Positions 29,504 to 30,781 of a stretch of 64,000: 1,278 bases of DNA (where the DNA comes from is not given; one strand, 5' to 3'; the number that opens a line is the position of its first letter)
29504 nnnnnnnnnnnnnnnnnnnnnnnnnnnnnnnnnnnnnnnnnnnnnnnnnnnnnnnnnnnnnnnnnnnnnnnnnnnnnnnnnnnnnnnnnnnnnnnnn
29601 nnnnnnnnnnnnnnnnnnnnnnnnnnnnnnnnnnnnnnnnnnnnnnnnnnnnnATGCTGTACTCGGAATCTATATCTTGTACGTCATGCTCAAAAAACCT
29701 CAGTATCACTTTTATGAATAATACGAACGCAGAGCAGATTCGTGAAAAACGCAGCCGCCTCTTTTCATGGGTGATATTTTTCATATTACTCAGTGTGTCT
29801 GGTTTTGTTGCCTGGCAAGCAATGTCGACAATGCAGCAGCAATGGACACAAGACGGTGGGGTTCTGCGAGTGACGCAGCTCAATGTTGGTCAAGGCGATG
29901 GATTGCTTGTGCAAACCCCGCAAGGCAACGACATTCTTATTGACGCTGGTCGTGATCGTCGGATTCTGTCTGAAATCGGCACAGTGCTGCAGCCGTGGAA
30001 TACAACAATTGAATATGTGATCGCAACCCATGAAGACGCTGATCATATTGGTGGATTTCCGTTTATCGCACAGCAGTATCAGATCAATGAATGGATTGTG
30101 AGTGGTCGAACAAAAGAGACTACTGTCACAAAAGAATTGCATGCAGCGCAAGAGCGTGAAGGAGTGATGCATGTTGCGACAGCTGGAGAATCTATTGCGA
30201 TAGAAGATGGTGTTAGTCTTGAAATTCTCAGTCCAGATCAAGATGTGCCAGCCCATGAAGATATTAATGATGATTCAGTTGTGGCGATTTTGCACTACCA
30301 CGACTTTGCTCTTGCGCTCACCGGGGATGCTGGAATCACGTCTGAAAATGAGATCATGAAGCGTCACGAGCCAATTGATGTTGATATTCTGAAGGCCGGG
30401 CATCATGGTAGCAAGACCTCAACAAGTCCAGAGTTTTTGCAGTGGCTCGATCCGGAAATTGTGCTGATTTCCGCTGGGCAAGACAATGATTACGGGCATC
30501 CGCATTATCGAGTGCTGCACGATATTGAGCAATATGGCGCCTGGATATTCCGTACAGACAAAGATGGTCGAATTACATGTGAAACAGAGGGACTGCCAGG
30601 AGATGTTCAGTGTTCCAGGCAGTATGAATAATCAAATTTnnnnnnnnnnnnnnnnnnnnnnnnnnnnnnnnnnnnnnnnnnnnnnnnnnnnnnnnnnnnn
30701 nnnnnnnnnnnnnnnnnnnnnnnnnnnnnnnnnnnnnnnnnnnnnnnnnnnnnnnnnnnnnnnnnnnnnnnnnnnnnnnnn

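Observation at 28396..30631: ComEC split into two translationally coupled genes (channel and MBL nuclease domain)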

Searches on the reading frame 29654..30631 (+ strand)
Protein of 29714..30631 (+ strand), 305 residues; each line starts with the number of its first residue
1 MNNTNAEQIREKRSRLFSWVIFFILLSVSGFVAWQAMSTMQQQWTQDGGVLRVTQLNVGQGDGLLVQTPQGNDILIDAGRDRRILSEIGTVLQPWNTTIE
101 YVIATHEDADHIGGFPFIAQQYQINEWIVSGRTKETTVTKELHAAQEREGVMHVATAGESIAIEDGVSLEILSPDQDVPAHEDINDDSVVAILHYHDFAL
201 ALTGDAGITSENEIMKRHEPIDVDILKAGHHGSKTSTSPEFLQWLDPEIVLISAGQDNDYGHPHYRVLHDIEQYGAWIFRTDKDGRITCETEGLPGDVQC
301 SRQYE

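Call 3: search_protein_families(library=pfam, proteins=[window:29714-30631:+, window:29654-30631:+], max_evalue=0.01)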
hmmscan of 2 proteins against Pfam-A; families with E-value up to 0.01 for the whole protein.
window:29714-30631:+ (305 aa): 4 families
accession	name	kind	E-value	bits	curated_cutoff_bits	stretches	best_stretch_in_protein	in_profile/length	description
PF00753.33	Lactamase_B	-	1.9e-11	44.7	22.7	1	58-253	3-193/196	Metallo-beta-lactamase superfamily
PF12706.13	Lactamase_B_2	-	8.7e-11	42.2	27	1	74-230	3-166/200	Beta-lactamase superfamily domain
PF19583.5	ODP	-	0.0018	18.6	27.2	1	70-172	11-110/194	ODP family beta lactamase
PF16661.11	Lactamase_B_6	-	0.0073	16.1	27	0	72-123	7-60/193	Metallo-beta-lactamase superfamily domain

window:29654-30631:+ (325 aa): 4 families
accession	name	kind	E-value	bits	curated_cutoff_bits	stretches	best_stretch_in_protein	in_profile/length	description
PF00753.33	Lactamase_B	-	2.3e-11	44.4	22.7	1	78-273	3-193/196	Metallo-beta-lactamase superfamily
PF12706.13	Lactamase_B_2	-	9.9e-11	42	27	1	94-250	3-166/200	Beta-lactamase superfamily domain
PF19583.5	ODP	-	0.0021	18.4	27.2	1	90-192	11-110/194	ODP family beta lactamase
PF16661.11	Lactamase_B_6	-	0.0075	16.1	27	0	92-143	7-60/193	Metallo-beta-lactamase superfamily domain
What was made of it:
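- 29714..30631 (+): ComEC nuclease subunit (305 aa). It has a basic cytoplasmic N-tail, one TM helix equivalent to TM11 of fused ComEC, and an extracytoplasmic metallo-beta-lactamase-fold nuclease domain. Pfam PF00753/PF12706 (call 3).
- Checked: ORF2 contains PF00753/PF12706 (call 3).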

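Call 4: search_protein_families(library=ncbifam, proteins=[window:29714-30631:+], max_evalue=0.01)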
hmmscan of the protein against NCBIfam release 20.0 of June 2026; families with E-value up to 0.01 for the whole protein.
window:29714-30631:+ (305 aa): 9 families
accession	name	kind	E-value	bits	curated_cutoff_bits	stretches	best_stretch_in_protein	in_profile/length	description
TIGR00361.1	ComEC_Rec2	equivalog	9.1e-42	143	190.05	1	50-285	440-663/663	DNA internalization-related competence protein ComEC/Rec2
NF008580.0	PRK11539.1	equivalog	2.6e-21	75.7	969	1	39-289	491-726/758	ComEC family protein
NF041809.1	Avs1a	equivalog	1.2e-18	67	420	2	184-271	251-341/387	AVAST type 1 anti-phage system MBL fold metallo-hydrolase Avs1a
NF049846.1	blaAHM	exception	1.8e-13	50.1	590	1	45-282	57-287/304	AHM family subclass B3-like metallo-beta-lactamase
NF058524.1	6A-MBL_enzyme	equivalog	2.5e-06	26.9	220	0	164-240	174-263/346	anti-phage 6A-MBL system MBL-fold protein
NF012229.1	bla_class_B_core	domain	1e-05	25.7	100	1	61-142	15-93/139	metallo-beta-lactamase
TIGR03413.1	GSH_gloB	equivalog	0.00013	21.4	200.8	1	65-143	14-87/248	hydroxyacylglutathione hydrolase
NF033088.2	bla_subclass_B1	equivalog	0.0032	17.1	200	1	61-145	31-113/217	subclass B1 metallo-beta-lactamase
NF047419.1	RNase_J1_RnjA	exception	0.0081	14.9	820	0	97-145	58-104/549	ribonuclease J1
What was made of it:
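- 29714..30631 (+): TIGR00361 positions 440-663, E=9e-42 (call 4).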

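Call 5: find_homologous_proteins(query=window:29714-30631:+, max_evalue=1e-10)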
Query window:29714-30631:+ (305 aa): 1009 proteins with E <= 1e-10 among 1809 candidates; the best 120 are listed.
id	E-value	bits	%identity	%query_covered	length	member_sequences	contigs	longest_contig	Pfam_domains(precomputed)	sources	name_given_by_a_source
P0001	1.0e-204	697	100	100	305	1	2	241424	PF12706.14,PF00753.34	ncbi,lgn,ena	-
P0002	1.7e-72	262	45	88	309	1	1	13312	PF00753.34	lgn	-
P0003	3.9e-70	255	47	92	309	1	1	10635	PF12706.14,PF00753.34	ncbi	-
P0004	3.0e-69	252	46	91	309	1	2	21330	PF12706.14,PF00753.34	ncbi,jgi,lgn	jgi:competence protein ComEC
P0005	1.9e-65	239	47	82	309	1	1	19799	-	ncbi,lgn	-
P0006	6.3e-64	234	45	92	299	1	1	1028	PF12706.14,PF00753.34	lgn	-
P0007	1.9e-63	233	42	96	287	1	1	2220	PF00753.34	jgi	jgi:competence protein ComEC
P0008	4.4e-61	225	44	88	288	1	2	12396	PF12706.14,PF00753.34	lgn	-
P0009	2.1e-60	223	40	91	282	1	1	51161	PF00753.34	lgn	-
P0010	1.2e-59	220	41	91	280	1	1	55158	PF12706.14,PF00753.34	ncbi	-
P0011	3.7e-59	219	42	95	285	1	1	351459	PF00753.34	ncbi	ncbi:MAG: MBL fold metallo-hydrolase [Candidatus Kerfeldbacteria bacterium]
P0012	1.2e-58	217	42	93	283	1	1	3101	PF00753.34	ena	-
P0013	1.6e-57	213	45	80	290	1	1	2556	PF12706.14,PF23023.2,PF00753.34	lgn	-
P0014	1.6e-56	210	42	80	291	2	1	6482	PF12706.14,PF00753.34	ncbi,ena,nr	ncbi:MAG TPA: ComEC/Rec2 family competence protein [Patescibacteria group bacterium]|nr:ComEC/Rec2 f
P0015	2.1e-55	206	41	91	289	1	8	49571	PF12706.14,PF00753.34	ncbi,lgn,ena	ncbi:MAG: ComEC/Rec2 family competence protein [Patescibacteria group bacterium]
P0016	3.8e-55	205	41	90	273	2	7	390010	PF12706.14,PF00753.34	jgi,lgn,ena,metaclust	metaclust:\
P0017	7.1e-55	205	42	91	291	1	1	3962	PF12706.14,PF23023.2,PF00753.34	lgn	-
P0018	7.0e-54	201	42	82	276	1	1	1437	PF00753.34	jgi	jgi:competence protein ComEC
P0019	1.0e-53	201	40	89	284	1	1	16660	PF12706.14,PF00753.34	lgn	-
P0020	3.2e-53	199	41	89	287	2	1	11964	PF00753.34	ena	-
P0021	5.2e-53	198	43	80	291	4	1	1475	PF23023.2,PF00753.34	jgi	-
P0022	7.1e-53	198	40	89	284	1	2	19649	PF00753.34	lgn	-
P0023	9.0e-53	198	39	92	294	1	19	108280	PF12706.14,PF25281.1,PF00753.34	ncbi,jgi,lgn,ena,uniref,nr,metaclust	ncbi:MAG: Beta-lactamase domain protein [Parcubacteria group bacterium GW2011_GWC1_34_10]|uniref:Met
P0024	1.4e-52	197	39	92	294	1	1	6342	PF12706.14,PF25281.1,PF00753.34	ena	-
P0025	1.5e-52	197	42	80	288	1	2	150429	PF00753.34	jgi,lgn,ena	-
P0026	1.5e-52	197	38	92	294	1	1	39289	PF12706.14,PF25281.1,PF00753.34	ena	-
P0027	1.7e-52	197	39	93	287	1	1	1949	PF12706.14,PF00753.34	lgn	-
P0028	4.7e-52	195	41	90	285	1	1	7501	PF12706.14,PF23023.2,PF00753.34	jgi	-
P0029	7.5e-52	195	41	80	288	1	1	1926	PF12706.14,PF00753.34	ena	-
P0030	8.9e-52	194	40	93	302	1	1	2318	PF00753.34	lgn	-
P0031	9.7e-52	194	42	89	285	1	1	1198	PF00753.34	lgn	-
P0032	1.0e-51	194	38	92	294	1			PF12706.14,PF25281.1,PF00753.34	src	-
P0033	1.0e-51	194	41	89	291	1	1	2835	PF00753.34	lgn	-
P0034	1.1e-51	194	38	92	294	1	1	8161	PF12706.14,PF25281.1,PF00753.34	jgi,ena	-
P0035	1.7e-51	193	41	80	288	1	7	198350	PF12706.14,PF00753.34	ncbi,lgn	-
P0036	2.3e-51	193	41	81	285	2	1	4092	PF00753.34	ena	-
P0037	3.3e-51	193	42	80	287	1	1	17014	PF00753.34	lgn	-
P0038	3.5e-51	192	38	89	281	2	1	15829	PF12706.14,PF00753.34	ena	-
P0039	3.7e-51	192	41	89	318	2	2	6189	PF23023.2,PF00753.34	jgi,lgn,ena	-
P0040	4.7e-51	192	39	90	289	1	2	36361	PF00753.34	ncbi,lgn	-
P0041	5.0e-51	192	38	93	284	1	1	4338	PF00753.34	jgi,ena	-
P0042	5.1e-51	192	38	93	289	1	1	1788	PF00753.34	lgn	-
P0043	5.5e-51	192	40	82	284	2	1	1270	PF25281.1,PF00753.34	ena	-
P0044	1.4e-50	190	40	82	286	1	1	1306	PF00753.34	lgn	-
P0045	1.6e-50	190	38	92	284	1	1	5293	PF00753.34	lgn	-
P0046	1.7e-50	190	38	92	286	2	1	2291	PF00753.34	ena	-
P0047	2.0e-50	190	42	82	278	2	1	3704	PF00753.34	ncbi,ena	-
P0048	3.5e-50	189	40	94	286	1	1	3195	PF12706.14,PF23023.2,PF25281.1,PF00753.34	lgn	-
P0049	4.1e-50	189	41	80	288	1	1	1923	PF12706.14,PF25281.1,PF00753.34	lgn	-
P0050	5.8e-50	188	39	87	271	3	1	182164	PF00753.34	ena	-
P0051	5.9e-50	188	36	94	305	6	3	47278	PF00753.34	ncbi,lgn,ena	-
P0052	1.1e-49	188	40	82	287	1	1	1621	PF00753.34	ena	-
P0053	1.1e-49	188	40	82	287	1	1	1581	PF00753.34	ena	-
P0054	1.4e-49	187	40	82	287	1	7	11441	PF00753.34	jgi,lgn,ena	-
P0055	1.6e-49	187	33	96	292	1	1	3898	PF12706.14,PF23023.2,PF00753.34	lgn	-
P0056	1.6e-49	187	39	90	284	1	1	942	PF00753.34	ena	-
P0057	1.7e-49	187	37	92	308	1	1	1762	PF12706.14,PF25281.1,PF00753.34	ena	-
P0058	1.9e-49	187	42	79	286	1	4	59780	PF00753.34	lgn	-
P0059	1.9e-49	187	41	92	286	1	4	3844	PF12706.14,PF00753.34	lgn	-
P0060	2.0e-49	187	38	89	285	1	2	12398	PF12706.14,PF00753.34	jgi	-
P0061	2.3e-49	186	40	92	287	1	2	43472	PF00753.34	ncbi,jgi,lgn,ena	-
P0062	2.3e-49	186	35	93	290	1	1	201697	PF00753.34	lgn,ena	-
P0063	2.7e-49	186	40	80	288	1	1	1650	PF12706.14,PF00753.34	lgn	-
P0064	3.1e-49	186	40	82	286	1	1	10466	PF00753.34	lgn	-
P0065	3.7e-49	186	40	81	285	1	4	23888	PF00753.34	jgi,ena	-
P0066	4.2e-49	186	41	80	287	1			PF12706.14,PF00753.34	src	-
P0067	4.2e-49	186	38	92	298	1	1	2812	PF00753.34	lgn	-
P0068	4.5e-49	186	42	82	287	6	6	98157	PF00753.34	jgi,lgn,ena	-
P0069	4.5e-49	186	40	81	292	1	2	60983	PF00753.34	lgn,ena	-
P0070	4.5e-49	186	40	81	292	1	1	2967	PF00753.34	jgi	-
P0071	4.9e-49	185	37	91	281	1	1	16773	PF12706.14,PF00753.34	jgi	-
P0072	5.2e-49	185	40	81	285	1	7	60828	PF00753.34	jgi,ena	-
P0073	5.3e-49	185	40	81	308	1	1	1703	PF00753.34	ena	-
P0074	5.5e-49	185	40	90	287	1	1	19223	PF00753.34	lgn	-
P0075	5.9e-49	185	38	90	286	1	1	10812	PF12706.14,PF00753.34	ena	-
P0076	6.2e-49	185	41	80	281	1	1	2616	PF12706.14,PF00753.34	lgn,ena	-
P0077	6.3e-49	185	40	81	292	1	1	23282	PF00753.34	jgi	-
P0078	7.0e-49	185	40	80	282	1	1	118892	PF12706.14,PF23023.2,PF00753.34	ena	-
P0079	7.0e-49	185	40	81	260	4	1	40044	PF00753.34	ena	-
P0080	7.1e-49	185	40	81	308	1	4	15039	PF00753.34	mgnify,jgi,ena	mgnify:FL=1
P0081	8.0e-49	185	41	81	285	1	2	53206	PF00753.34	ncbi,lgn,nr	ncbi:MAG: MBL fold metallo-hydrolase [Candidatus Vogelbacteria bacterium]|nr:MBL fold metallo-hydrol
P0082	8.3e-49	185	41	80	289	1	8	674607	PF25281.1,PF00753.34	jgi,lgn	-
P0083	8.3e-49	185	41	79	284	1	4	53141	PF00753.34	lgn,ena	-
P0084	8.5e-49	185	37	95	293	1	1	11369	PF00753.34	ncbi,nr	ncbi:MAG: MBL fold metallo-hydrolase [bacterium]|nr:MBL fold metallo-hydrolase [bacterium]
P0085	9.2e-49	185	42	80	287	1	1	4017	PF25281.1,PF00753.34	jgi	-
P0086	9.4e-49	184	36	90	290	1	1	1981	PF00753.34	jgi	jgi:competence protein ComEC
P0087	1.4e-48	184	36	89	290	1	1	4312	PF00753.34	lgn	-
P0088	1.4e-48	184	39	90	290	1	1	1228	PF12706.14,PF00753.34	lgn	-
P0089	1.6e-48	184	39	81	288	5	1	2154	PF25281.1,PF00753.34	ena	-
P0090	2.1e-48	183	37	90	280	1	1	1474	PF00753.34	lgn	-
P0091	2.2e-48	183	38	93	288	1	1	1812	PF12706.14,PF00753.34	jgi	jgi:competence protein ComEC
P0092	2.3e-48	183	39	90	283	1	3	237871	PF12706.14,PF23023.2,PF00753.34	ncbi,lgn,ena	-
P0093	2.7e-48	183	37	92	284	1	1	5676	PF00753.34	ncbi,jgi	-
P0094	2.7e-48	183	41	80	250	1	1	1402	PF00753.34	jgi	-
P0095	2.8e-48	183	37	93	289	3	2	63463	PF12706.14,PF00753.34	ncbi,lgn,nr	ncbi:MAG: MBL fold metallo-hydrolase [Candidatus Niyogibacteria bacterium]|nr:MBL fold metallo-hydro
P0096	3.7e-48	183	37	88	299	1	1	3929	PF00753.34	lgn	-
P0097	3.9e-48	182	40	80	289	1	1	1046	PF00753.34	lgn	-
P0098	3.9e-48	182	35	93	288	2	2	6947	PF12706.14,PF00753.34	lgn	-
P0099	4.4e-48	182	40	81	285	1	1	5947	PF12706.14,PF00753.34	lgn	-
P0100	5.8e-48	182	36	93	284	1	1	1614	PF00753.34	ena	-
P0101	5.8e-48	182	36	93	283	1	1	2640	PF00753.34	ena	-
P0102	6.3e-48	182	36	88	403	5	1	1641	PF00932.26,PF00753.34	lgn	-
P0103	7.0e-48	182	37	87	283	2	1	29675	PF12706.14,PF00753.34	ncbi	-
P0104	7.2e-48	182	39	90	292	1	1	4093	PF23023.2,PF00753.34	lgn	-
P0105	7.2e-48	182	37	89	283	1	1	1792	PF00753.34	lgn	-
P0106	7.5e-48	182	41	82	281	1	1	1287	PF00753.34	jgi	-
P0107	7.7e-48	181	38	88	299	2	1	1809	PF00753.34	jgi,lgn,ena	-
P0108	8.3e-48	181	39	92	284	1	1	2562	PF12706.14,PF00753.34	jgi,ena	-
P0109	1.3e-47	181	38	92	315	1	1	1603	PF12706.14,PF00753.34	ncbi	-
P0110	1.6e-47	180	40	80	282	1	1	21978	PF00753.34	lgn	-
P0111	1.6e-47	180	40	80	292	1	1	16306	PF00753.34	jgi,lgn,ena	-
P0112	1.7e-47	180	39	89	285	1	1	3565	PF12706.14,PF00753.34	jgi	jgi:competence protein ComEC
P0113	1.8e-47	180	39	80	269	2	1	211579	PF12706.14,PF00753.34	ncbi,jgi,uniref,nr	ncbi:MAG: hypothetical protein A2664_01540 [Candidatus Taylorbacteria bacterium RIFCSPHIGHO2_01_FULL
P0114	2.0e-47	180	37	89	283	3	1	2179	PF00753.34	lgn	-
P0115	2.4e-47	180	39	79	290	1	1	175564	PF00753.34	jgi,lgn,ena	-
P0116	2.5e-47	180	38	85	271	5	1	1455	PF00753.34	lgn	-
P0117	2.5e-47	180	36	90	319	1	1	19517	PF00753.34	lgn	-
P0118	2.6e-47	180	40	82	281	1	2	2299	PF00753.34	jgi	-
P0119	2.7e-47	180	38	86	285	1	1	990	PF00753.34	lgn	-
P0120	2.8e-47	180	41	80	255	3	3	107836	PF00753.34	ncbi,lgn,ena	-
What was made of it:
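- All 120 listed MBL homologues are 250-403 aa, and all but one are 320 aa or shorter (call 5).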

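Call 8: find_encoding_contigs(protein=P0001, flank=3000, max_places=3)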
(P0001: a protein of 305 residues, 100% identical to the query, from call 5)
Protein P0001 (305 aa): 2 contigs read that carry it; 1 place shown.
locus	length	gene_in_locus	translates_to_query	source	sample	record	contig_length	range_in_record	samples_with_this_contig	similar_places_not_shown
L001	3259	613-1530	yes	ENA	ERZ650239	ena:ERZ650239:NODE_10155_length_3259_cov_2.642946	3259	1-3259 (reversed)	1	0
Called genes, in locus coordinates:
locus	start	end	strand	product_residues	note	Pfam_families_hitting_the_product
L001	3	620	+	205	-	?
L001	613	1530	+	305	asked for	PF00753:Lactamase_B, PF12706:Lactamase_B_2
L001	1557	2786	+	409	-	PF07992:Pyr_redox_2, PF13450:NAD_binding_8 (faint), PF00070:Pyr_redox (weak)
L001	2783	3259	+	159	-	?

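Call 9: find_encoding_contigs(protein=P0004, flank=4000, max_places=2)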
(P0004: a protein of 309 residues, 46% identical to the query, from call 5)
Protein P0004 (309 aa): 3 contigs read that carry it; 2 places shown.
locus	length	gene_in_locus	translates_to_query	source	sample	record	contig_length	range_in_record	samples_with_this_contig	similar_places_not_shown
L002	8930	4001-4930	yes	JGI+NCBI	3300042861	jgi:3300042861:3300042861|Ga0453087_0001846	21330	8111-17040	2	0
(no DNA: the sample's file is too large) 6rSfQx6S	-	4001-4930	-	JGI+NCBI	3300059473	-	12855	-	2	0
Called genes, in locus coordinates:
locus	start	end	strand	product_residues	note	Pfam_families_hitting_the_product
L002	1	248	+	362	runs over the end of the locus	PF03462:PCRF, PF00472:RF-1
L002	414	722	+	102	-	-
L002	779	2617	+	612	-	PF13522:GATase_6, PF13537:GATase_7, PF01380:SIS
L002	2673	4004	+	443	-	PF03772:Competence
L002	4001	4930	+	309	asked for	PF00753:Lactamase_B, PF12706:Lactamase_B_2 (faint)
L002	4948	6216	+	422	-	PF00890:FAD_binding_2 (faint), PF01266:DAO (faint), PF05834:Lycopene_cycl (faint), PF07992:Pyr_redox_2, PF13450:NAD_binding_8 (faint), PF13454:NAD_binding_9 (faint), PF00070:Pyr_redox (weak)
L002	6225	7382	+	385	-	PF00162:PGK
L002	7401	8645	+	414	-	PF03952:Enolase_N, PF00113:Enolase_C, PF13378:MR_MLE_C (weak)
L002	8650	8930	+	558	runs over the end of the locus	PF01676:Metalloenzyme, PF06415:iPGM_N, PF01663:Phosphodiest (weak)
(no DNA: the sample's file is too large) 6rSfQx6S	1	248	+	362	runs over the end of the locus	PF03462:PCRF, PF00472:RF-1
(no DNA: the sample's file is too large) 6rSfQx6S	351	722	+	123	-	-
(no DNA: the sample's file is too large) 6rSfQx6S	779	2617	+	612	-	PF13522:GATase_6, PF13537:GATase_7, PF01380:SIS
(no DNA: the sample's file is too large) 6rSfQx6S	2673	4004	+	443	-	PF03772:Competence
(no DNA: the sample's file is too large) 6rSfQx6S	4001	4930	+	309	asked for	PF00753:Lactamase_B, PF12706:Lactamase_B_2 (faint)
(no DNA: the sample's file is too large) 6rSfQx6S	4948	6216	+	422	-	PF00890:FAD_binding_2 (faint), PF01266:DAO (faint), PF05834:Lycopene_cycl (faint), PF07992:Pyr_redox_2, PF13450:NAD_binding_8 (faint), PF13454:NAD_binding_9 (faint), PF00070:Pyr_redox (weak)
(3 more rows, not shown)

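Call 10: find_encoding_contigs(protein=P0011, flank=4000, max_places=2)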
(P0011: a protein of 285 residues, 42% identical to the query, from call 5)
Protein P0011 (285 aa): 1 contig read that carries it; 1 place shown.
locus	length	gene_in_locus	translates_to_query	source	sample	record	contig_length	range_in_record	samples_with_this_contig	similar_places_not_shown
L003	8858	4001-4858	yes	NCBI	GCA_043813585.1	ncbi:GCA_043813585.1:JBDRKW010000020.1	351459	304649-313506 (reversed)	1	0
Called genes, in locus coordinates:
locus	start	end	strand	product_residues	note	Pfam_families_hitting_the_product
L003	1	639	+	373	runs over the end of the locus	PF03462:PCRF, PF00472:RF-1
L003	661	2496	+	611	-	PF13522:GATase_6, PF13537:GATase_7, PF01380:SIS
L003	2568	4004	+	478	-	PF13567:DUF4131, PF03772:Competence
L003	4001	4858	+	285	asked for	PF00753:Lactamase_B (weak)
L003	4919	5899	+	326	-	PF03320:FBPase_glpX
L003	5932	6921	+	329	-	PF01116:F_bP_aldolase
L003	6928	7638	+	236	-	PF13462:Thioredoxin_4, PF01323:DSBA, PF13743:Thioredoxin_5 (faint)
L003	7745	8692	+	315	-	PF00890:FAD_binding_2 (faint), PF01134:GIDA (faint), PF03486:HI0933_like (faint), PF07992:Pyr_redox_2, PF13738:Pyr_redox_3, PF00070:Pyr_redox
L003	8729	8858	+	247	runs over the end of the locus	PF13462:Thioredoxin_4, PF13098:Thioredoxin_2 (weak), PF01323:DSBA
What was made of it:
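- The synteny prfA-glmS-channel-MBL is conserved in L002 and L003, whose proteins are 41-47% identical to the window's (calls 9, 10).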

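Call 12: find_related_loci(query=A1, collection=genome_contigs, flank=4000)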
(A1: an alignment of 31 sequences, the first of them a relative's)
Query A1 (305 aa) in genome_contigs; peptide patterns used: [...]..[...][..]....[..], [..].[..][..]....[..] (x = any residue, [..] = any of these).
600 stretches matched a pattern (row limit reached: there are more); 586 encode a relative of the query (tblastn E <= 1e-3); the best 80 are kept; 80 distinct loci.
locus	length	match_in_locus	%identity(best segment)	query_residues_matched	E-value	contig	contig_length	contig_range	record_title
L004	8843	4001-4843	42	12-300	4e-63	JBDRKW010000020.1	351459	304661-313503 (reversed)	MAG: Candidatus Kerfeldbacteria bacterium isolate MEGAHIT-group-1.742 k141_5154515, whole genome shotgun sequence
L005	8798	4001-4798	39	49-299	3e-55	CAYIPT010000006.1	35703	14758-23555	MAG TPA_asm: uncultured Candidatus Saccharibacteria bacterium isolate ERP119705_co3_333 genome assembly, contig: NODE_12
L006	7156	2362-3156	41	25-293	4e-55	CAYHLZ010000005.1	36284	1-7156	MAG TPA_asm: uncultured Candidatus Saccharibacteria bacterium isolate ERP119705_co13_60 genome assembly, contig: NODE_13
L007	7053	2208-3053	35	8-293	7e-54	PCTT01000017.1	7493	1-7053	MAG: Candidatus Campbellbacteria bacterium CG22_combo_CG10-13_8_21_14_all_36_13 CG22_scaffold_8413_c, whole genome shotg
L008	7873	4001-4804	37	21-293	2e-52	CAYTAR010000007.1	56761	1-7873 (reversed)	MAG TPA_asm: uncultured Candidatus Saccharibacteria bacterium isolate SRP319275_co5_193 genome assembly, contig: NODE_17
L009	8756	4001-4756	40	49-293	5e-52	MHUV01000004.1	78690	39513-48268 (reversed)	MAG: Candidatus Yonathbacteria bacterium RIFCSPLOWO2_01_FULL_43_27 rifcsplowo2_01_scaffold_1785, whole genome shotgun se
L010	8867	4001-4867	36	8-299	1e-51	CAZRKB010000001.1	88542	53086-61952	MAG TPA_asm: uncultured Candidatus Saccharibacteria bacterium isolate SRP342105_co1_235 genome assembly, contig: NODE_31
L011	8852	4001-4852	35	5-293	9e-51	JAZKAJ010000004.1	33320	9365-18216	MAG: Patescibacteria group bacterium isolate ADI_H3L2_1_122_18_3-bin016 ADIH3L21_B016_0_000000000004, whole genome shotg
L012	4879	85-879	36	17-287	3e-50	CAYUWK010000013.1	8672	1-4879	MAG TPA_asm: uncultured Candidatus Saccharibacteria bacterium isolate binchicken_co181_470 genome assembly, contig: NODE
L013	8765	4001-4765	38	44-296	1e-49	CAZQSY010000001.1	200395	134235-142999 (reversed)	MAG TPA_asm: uncultured Candidatus Saccharibacteria bacterium isolate SRP329715_co1_6 genome assembly, contig: NODE_43_l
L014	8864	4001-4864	31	8-293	4e-49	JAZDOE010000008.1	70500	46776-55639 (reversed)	MAG: Candidatus Falkowbacteria bacterium isolate MEGAHIT-group-0.750 k141_20516868, whole genome shotgun sequence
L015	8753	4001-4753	37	47-299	5e-49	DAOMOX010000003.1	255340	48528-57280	MAG TPA_asm: Candidatus Dojkabacteria bacterium isolate AMR_MDS_5875 NODE_24_length_255340_cov_26.809303, whole genome s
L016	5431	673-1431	39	43-293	1e-48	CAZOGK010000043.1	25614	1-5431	MAG TPA_asm: uncultured Ardenticatenaceae bacterium isolate binchicken_co350_199 genome assembly, contig: NODE_2516_leng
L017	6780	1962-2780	35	12-293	2e-48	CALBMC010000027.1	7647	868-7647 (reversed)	MAG TPA_asm: uncultured bacterium isolate SRR6231139_bin.96_CONCOCT_v1.1_MAG genome assembly, contig: ERZ650287.1840, wh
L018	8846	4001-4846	35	8-293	2e-48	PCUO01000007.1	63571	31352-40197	MAG: Candidatus Yonathbacteria bacterium CG17_big_fil_post_rev_8_21_14_2_50_43_9 CG17_8_21_14_2.50_scaffold_147_c, whole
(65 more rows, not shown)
